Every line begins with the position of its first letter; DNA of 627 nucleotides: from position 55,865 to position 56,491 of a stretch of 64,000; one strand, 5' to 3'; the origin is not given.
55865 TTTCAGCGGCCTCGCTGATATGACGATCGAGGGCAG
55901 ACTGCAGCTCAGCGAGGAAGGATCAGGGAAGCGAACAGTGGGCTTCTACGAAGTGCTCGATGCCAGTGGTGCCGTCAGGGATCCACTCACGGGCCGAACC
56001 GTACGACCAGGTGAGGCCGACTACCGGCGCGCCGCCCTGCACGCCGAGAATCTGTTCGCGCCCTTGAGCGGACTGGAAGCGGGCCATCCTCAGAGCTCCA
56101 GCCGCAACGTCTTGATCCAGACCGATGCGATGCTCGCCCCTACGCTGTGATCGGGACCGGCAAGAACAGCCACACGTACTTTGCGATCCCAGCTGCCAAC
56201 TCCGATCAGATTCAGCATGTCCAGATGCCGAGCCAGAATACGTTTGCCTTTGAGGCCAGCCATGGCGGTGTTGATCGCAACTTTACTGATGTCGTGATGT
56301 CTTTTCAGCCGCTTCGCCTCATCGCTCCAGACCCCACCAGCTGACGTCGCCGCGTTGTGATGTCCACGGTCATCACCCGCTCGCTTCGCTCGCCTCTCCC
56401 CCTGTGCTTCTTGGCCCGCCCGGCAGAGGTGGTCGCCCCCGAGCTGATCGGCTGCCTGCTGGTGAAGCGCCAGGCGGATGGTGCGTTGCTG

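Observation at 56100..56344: Frame break 3: a premature TGA splits the terminal DUF4114-like domain, which continues in the -1 frame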

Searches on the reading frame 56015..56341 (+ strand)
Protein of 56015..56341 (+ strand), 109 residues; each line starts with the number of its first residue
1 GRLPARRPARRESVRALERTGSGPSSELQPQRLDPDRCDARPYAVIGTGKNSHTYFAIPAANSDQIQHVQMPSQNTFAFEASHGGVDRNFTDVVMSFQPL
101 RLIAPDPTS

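Call 7: search_protein_families(library=pfam, proteins=[window:56015-56341:+], max_evalue=1)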
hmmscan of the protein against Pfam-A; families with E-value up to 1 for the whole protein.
window:56015-56341:+ (109 aa): 1 family
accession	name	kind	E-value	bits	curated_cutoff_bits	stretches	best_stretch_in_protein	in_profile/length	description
PF13448.11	DUF4114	-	8.4e-05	23.9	27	1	50-97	27-82/85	Domain of unknown function (DUF4114)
